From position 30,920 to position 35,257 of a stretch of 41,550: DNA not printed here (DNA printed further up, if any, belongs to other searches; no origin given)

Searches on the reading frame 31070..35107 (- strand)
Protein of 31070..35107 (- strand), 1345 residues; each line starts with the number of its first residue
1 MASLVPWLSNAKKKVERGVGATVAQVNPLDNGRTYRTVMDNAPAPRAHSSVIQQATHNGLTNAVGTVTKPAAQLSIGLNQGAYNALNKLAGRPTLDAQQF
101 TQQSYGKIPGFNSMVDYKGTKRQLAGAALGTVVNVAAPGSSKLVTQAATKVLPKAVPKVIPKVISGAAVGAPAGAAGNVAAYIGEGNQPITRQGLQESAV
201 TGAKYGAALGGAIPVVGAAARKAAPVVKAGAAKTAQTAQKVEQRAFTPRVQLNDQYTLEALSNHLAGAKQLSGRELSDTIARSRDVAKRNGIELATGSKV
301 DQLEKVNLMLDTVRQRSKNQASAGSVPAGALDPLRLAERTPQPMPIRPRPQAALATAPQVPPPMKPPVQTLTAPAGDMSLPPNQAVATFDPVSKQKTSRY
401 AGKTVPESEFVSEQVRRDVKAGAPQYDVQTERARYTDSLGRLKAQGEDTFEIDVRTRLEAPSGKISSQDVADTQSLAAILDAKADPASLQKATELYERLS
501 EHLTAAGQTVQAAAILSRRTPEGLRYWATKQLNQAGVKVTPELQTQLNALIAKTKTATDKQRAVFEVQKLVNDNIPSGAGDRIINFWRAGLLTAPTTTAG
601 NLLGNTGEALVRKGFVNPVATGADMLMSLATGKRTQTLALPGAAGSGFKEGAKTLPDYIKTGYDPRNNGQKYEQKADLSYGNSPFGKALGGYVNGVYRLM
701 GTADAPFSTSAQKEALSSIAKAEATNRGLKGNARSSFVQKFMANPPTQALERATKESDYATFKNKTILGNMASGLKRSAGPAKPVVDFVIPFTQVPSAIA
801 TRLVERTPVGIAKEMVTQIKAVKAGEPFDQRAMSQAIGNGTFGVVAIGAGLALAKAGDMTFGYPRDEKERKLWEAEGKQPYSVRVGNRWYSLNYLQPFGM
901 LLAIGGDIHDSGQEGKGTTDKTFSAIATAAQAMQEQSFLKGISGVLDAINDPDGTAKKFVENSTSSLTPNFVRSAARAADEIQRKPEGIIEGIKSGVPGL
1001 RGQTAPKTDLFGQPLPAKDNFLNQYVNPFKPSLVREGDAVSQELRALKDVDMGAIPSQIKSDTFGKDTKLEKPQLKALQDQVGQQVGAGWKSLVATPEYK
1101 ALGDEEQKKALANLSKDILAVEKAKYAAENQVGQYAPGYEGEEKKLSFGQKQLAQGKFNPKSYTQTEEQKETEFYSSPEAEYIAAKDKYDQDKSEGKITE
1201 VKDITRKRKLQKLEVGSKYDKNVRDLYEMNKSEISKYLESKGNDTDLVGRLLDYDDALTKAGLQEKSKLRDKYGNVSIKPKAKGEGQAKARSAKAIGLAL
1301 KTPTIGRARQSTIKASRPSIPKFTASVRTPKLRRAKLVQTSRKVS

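Call 10: search_protein_families(library=phrogs, proteins=[window:31070-35107:-])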
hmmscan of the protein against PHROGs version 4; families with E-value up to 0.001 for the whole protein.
window:31070-35107:- (1345 aa): 1 family
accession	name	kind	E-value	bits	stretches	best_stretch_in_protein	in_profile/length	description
phrog_6651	-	head and packaging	2.5e-14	53.2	1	841-1039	1024-1232/1375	internal virion protein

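Call 24: find_related_loci(query=window:31070-35107:-, collection=viral_contigs, flank=10000)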
Query window:31070-35107:- (1345 aa) in viral_contigs; peptide patterns used: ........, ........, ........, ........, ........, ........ (x = any residue, [..] = any of these).
17 stretches matched a pattern, but none encodes a relative of the query by tblastn (E <= 1e-3).

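Call 26: find_homologous_proteins(query=window:31070-35107:-)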
Query window:31070-35107:- (1345 aa): 32 proteins with E <= 0.001 among 8000 candidates.
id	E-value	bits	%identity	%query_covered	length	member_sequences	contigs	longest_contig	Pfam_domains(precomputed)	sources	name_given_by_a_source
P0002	0.0e+0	1176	67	61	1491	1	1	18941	-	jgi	jgi:hypothetical protein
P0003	0.0e+0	1118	47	93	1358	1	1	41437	-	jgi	jgi:hypothetical protein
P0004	0.0e+0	1064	50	86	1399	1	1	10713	-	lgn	-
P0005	0.0e+0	1033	49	74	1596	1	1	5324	-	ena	-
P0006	5.5e-243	828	38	99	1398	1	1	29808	-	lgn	-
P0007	8.7e-219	748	46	63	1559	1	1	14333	-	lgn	-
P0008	1.0e-218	748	46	62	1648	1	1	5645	-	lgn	-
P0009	1.4e-218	747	46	62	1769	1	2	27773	PF18760.8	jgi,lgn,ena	-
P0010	4.9e-211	722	36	96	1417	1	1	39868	-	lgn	-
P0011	5.0e-139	484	33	70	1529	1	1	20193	PF02195.27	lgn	-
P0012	4.8e-135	470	32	83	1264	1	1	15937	-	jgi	jgi:gas vesicle protein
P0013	2.8e-130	455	59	20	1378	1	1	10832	-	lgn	-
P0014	7.3e-65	238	24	52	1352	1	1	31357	-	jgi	jgi:hypothetical protein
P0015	1.1e-64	237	28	68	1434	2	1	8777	-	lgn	-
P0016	4.5e-59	219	47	17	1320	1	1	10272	-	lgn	-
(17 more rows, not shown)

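Call 27: find_encoding_contigs(protein=P0002, flank=10000, max_places=3)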
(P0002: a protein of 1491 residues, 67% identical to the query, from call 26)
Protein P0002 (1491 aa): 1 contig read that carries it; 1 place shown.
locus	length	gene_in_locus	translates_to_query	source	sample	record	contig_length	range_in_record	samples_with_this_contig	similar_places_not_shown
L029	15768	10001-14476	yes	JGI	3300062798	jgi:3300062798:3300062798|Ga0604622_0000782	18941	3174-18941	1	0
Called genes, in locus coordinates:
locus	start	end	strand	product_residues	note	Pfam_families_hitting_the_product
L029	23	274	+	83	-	-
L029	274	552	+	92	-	-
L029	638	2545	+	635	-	-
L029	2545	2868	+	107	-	-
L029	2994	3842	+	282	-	-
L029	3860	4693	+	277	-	-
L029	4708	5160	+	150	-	-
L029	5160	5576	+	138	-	-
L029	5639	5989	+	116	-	-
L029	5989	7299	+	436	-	PF05662:YadA_stalk (weak)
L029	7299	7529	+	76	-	-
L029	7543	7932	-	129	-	-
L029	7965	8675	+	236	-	PF00188:CAP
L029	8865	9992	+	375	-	-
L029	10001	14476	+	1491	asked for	-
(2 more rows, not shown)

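Call 28: find_encoding_contigs(protein=P0003, flank=10000, max_places=3)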
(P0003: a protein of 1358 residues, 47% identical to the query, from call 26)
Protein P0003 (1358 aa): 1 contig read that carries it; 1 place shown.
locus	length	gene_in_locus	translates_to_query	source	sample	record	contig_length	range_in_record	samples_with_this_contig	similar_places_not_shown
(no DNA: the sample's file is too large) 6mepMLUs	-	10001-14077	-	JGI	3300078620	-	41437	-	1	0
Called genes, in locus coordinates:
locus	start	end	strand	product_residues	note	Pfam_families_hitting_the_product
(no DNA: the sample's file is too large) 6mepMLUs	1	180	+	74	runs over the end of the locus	-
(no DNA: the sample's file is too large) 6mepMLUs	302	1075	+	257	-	-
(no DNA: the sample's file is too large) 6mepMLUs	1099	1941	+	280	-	-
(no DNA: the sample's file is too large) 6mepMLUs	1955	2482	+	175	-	-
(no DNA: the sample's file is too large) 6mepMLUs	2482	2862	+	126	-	-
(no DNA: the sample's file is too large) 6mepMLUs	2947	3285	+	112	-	-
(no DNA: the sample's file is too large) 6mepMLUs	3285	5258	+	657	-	-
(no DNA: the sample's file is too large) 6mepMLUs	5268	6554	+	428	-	-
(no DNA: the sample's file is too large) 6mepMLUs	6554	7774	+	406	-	-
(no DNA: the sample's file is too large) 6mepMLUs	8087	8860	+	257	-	PF00188:CAP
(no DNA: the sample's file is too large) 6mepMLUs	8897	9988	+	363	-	-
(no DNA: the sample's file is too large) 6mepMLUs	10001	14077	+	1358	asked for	-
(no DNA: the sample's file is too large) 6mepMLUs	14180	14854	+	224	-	-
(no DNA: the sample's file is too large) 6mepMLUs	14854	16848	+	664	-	-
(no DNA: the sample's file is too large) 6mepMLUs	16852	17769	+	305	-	-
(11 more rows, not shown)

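Call 29: find_encoding_contigs(protein=P0004, flank=10000, max_places=3)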
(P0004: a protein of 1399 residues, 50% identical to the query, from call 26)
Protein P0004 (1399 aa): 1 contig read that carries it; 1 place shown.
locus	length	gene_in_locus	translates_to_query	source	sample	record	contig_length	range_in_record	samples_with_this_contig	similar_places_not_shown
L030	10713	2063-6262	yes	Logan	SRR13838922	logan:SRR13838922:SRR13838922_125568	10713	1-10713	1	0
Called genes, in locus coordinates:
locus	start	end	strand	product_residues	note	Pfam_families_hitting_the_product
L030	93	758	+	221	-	PF00188:CAP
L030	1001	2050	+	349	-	-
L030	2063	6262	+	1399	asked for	-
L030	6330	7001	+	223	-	-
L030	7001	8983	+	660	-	-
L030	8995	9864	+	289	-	-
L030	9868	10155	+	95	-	-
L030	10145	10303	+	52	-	-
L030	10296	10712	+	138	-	?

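Call 30: find_encoding_contigs(protein=P0006, flank=10000, max_places=2)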
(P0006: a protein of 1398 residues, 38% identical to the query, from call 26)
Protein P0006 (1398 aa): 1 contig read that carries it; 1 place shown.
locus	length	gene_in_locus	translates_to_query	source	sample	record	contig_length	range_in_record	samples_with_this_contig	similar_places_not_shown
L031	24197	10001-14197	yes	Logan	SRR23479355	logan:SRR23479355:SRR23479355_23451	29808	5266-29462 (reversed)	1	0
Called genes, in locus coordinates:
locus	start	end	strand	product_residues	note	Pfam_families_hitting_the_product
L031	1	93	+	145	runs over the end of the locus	?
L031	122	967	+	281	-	-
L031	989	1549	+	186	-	-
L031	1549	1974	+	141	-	-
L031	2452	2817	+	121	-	-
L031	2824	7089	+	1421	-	PF26209:Phage_phiTE_241_C (weak)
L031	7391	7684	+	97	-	-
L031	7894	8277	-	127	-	-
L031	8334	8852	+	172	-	PF00188:CAP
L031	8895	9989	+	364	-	-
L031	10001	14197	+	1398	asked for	-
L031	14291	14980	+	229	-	-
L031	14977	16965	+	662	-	-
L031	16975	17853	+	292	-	-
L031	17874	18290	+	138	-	-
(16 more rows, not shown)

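Call 31: find_encoding_contigs(protein=P0010, flank=10000, max_places=2)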
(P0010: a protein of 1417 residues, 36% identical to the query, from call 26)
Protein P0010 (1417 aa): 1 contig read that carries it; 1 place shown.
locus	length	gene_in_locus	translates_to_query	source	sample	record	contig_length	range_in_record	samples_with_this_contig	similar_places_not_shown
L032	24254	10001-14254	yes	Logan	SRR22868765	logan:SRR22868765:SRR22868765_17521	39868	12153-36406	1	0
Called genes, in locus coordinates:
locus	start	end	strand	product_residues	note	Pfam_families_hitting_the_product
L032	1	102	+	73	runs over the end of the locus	-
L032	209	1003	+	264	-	-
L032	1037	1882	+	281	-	-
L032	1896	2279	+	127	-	-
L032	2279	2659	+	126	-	-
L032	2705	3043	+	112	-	-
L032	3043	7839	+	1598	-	PF12708:Pect-lyase_RHGA_epim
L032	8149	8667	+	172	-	PF00188:CAP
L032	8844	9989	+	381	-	-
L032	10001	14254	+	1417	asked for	-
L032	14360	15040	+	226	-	-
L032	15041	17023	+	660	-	-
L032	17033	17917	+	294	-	-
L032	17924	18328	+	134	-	-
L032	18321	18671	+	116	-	-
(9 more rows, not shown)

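Call 32: find_encoding_contigs(protein=P0009, flank=10000, max_places=2)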
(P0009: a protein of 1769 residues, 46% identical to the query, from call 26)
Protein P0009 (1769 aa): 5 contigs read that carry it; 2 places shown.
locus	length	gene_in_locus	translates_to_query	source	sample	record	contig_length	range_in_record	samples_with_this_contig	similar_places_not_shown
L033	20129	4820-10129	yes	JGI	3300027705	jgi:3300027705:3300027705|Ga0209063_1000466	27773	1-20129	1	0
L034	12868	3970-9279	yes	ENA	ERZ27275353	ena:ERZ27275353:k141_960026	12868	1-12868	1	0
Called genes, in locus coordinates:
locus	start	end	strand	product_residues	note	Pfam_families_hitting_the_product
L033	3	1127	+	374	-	?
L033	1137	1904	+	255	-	-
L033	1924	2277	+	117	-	-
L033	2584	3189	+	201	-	-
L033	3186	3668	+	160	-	PF00188:CAP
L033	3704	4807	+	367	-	-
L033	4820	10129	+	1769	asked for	PF18760:ART-PolyVal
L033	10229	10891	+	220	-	-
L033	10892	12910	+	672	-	-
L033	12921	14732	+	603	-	PF13385:Laminin_G_3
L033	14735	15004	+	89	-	-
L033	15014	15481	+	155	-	PF05551:zf-His_Me_endon, PF13392:HNH_3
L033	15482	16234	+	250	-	-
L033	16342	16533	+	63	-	-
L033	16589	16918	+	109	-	-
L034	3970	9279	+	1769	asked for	PF18760:ART-PolyVal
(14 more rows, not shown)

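Call 90: find_encoding_contigs(protein=P0007, flank=10000, max_places=2)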
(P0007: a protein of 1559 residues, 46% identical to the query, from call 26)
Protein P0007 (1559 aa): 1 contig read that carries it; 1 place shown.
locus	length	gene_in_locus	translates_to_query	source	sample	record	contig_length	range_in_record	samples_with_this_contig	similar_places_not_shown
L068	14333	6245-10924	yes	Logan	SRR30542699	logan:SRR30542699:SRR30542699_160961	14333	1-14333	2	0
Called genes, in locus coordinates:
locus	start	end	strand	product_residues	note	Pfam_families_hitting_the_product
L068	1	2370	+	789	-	?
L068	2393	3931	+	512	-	-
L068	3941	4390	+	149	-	-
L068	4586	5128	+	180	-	PF00188:CAP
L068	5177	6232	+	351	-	-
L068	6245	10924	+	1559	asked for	-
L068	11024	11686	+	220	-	-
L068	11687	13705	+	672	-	-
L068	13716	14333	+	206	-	?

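Call 91: find_encoding_contigs(protein=P0013, flank=10000, max_places=2)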
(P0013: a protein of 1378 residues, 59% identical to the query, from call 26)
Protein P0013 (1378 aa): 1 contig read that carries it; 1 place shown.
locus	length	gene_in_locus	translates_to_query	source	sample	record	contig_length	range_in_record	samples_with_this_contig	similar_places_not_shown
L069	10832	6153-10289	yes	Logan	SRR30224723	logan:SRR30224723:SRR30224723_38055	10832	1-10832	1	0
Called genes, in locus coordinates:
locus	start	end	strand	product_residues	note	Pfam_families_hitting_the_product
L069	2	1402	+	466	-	?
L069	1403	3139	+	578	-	-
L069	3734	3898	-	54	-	-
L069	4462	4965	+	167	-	PF00188:CAP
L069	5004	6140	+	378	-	-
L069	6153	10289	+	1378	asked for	-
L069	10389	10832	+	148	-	?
